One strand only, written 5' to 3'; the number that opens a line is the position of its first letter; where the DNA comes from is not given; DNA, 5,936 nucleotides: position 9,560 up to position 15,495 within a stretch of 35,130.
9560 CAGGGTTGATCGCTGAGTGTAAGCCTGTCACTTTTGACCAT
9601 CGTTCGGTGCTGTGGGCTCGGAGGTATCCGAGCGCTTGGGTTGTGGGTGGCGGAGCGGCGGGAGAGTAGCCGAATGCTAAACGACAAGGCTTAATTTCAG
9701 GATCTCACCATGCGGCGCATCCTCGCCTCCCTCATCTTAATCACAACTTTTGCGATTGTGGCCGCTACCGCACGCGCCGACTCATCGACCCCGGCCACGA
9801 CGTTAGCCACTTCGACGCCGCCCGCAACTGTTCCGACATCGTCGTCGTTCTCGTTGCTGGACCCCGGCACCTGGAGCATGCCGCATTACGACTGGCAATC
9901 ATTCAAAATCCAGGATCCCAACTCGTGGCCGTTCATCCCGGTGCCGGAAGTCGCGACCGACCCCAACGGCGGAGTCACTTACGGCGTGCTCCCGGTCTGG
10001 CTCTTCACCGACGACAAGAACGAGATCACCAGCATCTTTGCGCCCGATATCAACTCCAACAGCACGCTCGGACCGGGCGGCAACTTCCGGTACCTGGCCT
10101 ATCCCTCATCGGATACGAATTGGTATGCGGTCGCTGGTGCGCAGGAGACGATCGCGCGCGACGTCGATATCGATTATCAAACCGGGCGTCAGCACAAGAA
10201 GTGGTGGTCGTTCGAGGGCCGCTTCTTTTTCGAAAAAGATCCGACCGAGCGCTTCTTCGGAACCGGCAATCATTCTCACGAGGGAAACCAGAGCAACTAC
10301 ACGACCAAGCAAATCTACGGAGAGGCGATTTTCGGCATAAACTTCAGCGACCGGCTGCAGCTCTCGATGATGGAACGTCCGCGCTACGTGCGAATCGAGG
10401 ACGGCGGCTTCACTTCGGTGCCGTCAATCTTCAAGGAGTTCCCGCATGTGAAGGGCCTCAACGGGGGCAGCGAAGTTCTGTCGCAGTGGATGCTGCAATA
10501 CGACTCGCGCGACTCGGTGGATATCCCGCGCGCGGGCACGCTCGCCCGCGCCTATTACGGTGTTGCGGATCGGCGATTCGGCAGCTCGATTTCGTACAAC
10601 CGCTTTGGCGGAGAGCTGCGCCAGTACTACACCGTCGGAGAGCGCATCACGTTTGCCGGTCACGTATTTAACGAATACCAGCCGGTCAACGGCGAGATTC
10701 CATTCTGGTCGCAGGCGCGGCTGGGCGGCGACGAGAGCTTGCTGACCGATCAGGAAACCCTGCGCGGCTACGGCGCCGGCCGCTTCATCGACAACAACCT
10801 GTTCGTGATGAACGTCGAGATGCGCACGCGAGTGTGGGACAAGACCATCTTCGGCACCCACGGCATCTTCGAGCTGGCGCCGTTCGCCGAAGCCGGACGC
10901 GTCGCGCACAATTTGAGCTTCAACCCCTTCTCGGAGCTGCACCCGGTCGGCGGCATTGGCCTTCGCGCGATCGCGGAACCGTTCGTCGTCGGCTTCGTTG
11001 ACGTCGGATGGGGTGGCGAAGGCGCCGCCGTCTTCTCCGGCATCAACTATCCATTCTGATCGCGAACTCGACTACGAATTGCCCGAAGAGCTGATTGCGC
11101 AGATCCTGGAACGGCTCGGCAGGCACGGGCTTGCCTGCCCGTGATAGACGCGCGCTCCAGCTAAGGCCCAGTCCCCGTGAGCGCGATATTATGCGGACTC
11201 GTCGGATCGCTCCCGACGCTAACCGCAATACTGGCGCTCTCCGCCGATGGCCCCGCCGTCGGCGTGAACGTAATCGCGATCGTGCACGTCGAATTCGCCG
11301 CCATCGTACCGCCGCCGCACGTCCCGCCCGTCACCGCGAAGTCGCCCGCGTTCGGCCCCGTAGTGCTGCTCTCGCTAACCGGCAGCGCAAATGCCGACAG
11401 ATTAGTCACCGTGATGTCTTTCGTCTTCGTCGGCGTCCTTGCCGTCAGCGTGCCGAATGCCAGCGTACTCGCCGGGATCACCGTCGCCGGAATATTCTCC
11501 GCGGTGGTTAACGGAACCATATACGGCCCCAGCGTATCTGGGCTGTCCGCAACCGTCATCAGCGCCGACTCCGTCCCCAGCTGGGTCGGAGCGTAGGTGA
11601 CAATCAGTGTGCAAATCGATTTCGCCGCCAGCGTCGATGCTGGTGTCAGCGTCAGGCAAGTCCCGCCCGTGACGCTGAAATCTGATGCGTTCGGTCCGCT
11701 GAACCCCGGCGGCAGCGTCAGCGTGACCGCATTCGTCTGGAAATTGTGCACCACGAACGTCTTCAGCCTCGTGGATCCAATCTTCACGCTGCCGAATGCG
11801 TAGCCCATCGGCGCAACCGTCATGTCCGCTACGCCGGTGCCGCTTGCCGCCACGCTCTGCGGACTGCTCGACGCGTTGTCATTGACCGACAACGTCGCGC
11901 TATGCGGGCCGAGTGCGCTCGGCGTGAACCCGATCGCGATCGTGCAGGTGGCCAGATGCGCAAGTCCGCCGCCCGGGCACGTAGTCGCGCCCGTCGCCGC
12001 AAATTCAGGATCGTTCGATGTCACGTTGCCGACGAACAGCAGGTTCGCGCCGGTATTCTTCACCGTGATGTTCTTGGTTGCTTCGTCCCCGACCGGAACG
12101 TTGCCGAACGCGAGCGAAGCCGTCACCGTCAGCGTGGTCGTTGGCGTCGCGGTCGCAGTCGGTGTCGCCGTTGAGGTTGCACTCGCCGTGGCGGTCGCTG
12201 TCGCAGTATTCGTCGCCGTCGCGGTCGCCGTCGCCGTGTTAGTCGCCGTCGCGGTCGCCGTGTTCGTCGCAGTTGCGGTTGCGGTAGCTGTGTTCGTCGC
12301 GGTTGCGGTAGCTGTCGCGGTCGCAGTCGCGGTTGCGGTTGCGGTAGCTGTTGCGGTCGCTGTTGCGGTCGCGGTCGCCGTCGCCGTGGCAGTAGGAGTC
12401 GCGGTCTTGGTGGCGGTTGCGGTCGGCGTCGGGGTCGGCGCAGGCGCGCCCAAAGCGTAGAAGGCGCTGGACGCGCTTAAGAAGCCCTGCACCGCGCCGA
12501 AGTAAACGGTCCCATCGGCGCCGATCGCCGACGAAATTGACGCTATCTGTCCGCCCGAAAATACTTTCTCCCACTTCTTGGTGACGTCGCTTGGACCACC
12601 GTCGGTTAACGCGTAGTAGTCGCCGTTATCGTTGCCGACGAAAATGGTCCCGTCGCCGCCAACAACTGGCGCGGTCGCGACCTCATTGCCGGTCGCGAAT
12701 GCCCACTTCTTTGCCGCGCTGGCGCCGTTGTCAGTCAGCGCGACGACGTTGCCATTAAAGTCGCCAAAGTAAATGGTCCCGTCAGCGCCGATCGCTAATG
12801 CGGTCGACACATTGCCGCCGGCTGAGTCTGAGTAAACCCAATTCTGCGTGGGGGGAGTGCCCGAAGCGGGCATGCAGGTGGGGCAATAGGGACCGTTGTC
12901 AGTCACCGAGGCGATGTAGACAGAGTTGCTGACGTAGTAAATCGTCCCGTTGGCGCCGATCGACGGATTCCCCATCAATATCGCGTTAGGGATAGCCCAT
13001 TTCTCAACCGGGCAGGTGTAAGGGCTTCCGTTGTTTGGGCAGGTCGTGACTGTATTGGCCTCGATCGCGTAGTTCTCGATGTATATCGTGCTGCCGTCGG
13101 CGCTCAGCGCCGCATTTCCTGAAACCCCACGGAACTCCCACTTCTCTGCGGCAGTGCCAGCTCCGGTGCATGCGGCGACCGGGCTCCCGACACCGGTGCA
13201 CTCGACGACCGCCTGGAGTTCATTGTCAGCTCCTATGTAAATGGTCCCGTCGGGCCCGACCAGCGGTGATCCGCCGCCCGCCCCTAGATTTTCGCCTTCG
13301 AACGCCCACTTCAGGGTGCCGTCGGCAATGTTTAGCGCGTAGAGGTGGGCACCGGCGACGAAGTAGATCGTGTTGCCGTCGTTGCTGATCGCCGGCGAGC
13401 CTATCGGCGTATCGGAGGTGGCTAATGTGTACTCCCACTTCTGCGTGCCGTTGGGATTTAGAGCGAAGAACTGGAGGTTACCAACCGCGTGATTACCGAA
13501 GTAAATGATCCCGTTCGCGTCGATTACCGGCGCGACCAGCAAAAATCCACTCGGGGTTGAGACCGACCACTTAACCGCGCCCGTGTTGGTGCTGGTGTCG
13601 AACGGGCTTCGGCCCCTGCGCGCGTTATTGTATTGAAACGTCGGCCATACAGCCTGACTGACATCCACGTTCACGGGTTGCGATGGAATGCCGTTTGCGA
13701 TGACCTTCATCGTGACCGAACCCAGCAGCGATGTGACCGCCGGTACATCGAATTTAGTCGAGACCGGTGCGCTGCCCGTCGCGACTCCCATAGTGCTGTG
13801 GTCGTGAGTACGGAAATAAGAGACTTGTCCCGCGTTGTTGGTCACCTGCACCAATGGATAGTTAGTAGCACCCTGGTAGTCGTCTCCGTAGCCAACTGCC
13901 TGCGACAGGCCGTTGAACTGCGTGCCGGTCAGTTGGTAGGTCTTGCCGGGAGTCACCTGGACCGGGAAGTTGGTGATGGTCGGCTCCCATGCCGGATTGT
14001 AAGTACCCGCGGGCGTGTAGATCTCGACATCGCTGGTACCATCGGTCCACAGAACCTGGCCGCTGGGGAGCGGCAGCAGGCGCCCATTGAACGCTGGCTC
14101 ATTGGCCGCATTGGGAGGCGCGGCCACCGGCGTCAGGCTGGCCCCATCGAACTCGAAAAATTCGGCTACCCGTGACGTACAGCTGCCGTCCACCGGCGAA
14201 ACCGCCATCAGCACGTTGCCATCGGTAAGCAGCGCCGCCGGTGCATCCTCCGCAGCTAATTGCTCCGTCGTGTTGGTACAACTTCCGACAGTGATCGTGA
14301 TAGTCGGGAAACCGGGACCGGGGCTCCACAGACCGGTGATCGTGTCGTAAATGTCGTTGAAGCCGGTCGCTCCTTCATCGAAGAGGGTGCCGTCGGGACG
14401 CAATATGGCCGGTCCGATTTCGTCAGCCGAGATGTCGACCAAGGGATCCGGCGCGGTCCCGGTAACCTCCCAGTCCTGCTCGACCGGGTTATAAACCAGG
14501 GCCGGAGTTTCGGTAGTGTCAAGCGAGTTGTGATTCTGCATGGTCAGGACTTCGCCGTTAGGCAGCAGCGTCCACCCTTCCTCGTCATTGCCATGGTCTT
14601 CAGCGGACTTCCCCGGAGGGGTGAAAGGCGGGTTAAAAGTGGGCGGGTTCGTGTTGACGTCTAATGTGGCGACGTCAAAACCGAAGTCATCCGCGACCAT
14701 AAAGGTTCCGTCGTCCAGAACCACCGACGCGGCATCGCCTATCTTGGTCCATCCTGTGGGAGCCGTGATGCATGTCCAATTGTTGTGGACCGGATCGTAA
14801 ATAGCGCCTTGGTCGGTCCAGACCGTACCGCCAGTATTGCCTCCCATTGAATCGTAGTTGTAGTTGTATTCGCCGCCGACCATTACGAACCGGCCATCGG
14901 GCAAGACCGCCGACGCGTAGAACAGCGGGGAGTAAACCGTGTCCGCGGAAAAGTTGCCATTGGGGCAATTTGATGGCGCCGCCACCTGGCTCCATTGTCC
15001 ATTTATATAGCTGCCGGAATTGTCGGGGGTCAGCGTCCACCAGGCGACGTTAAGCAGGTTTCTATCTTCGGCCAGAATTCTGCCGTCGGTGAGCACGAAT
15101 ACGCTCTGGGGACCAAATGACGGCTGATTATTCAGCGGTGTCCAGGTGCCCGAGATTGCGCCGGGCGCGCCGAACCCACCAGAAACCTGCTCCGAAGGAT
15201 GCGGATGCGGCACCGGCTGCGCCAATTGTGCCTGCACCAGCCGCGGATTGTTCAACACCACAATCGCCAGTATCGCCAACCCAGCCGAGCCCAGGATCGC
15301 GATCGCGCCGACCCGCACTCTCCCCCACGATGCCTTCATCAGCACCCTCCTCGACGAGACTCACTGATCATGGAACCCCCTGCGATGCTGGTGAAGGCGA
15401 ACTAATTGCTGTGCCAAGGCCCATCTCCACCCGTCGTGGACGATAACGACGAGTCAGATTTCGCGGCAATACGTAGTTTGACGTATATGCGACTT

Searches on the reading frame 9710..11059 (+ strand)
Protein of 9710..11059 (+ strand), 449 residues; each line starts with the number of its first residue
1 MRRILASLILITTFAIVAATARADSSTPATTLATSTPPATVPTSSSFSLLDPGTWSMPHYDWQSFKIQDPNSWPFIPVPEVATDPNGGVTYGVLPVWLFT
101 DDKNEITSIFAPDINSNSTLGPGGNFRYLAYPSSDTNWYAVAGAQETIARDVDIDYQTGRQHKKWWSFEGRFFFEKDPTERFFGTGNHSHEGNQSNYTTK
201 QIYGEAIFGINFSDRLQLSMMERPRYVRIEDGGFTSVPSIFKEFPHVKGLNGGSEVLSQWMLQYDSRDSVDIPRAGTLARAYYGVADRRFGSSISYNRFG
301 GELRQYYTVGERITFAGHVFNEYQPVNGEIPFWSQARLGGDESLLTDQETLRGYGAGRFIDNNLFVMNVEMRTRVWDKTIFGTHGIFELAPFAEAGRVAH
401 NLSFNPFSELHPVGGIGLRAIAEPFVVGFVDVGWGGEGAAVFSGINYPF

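Call 11: search_protein_families(library=pfam, proteins=[window:9710-11059:+], max_evalue=0.001)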
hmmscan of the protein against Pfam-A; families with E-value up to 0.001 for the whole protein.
window:9710-11059:+ (449 aa): 1 family
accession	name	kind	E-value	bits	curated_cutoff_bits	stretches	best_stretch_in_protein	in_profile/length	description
PF01103.29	Omp85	-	2e-17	64.1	24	1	147-401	17-264/325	Omp85 superfamily domain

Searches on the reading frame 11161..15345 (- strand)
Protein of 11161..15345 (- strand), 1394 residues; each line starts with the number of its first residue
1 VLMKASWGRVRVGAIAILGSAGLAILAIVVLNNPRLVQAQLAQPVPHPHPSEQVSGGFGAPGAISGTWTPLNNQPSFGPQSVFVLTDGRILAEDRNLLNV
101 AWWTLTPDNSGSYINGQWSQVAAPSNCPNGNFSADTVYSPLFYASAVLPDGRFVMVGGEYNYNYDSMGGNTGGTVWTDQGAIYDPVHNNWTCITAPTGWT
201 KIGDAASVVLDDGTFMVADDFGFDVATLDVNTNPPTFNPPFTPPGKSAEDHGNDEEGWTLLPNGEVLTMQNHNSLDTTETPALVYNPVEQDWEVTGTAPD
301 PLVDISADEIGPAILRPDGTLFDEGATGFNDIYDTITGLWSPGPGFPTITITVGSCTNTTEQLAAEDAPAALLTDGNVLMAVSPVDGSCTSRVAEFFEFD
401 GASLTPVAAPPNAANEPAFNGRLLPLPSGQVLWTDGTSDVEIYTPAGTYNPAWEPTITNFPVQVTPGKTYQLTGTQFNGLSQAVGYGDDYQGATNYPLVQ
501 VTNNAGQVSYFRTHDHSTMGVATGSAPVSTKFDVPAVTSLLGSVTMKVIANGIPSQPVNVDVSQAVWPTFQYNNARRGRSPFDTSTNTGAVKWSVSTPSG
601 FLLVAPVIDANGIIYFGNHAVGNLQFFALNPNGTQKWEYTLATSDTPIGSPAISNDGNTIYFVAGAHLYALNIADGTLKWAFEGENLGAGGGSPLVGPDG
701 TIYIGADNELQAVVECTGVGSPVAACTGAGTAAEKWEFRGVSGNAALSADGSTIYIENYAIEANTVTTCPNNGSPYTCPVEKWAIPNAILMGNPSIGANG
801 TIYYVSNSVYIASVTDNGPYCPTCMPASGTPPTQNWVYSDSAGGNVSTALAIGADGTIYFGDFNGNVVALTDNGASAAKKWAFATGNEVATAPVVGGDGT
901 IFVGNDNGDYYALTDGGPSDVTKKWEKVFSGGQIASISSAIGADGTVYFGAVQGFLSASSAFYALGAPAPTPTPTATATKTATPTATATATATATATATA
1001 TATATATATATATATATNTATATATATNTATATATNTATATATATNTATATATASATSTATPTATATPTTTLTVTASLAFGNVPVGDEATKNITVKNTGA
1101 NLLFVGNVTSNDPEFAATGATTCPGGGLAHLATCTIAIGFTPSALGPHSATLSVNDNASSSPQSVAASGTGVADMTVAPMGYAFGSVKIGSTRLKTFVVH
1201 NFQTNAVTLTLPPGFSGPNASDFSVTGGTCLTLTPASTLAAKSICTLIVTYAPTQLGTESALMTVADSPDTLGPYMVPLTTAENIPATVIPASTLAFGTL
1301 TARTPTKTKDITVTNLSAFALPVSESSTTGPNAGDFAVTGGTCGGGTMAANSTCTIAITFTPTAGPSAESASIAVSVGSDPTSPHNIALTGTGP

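Call 6: search_protein_families(library=pfam, proteins=[window:11161-15345:-], max_evalue=0.01)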
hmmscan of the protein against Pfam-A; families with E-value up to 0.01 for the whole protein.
window:11161-15345:- (1394 aa): 7 families
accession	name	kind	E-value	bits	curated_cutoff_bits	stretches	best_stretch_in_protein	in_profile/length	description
PF22073.2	Cep192_D4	-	9.9e-19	68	35.5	2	1075-1171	8-111/112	Cep192 domain 4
PF15780.11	ASH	-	1.7e-12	47.8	27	1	1073-1163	9-97/98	Abnormal spindle-like microcephaly-assoc'd, ASPM-SPD-2-Hydin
PF22544.2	HYDIN_VesB_CFA65-like_Ig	-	4.7e-12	46.4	25.5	1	1077-1165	9-95/100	HYDIN/CFA65/VesB-like, Ig-like domain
PF07676.18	PD40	-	2.1e-05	24.8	20.9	0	648-663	11-26/38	WD40-like Beta Propeller Repeat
PF24507.1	Ig_CFAP65_4th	-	5.5e-05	23.9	27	0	1346-1393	32-76/76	CFAP65, fourth Ig-like domain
PF12371.14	TMEM131_like_N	-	0.0002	22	28.8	1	1077-1154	7-82/84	Transmembrane protein 131-like N-terminal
PF13964.12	Kelch_6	-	0.0054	17.1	25.3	0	143-191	4-41/50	Kelch motif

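Call 7: search_protein_families(library=ncbifam, proteins=[window:11161-15345:-], max_evalue=0.01)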
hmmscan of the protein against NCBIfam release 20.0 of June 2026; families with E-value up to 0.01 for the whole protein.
window:11161-15345:- (1394 aa): 1 family
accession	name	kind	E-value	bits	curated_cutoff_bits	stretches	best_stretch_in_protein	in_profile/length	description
NF012200.0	choice_anch_D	domain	2.7e-33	114.7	45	3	1061-1160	8-107/108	choice-of-anchor D domain-containing protein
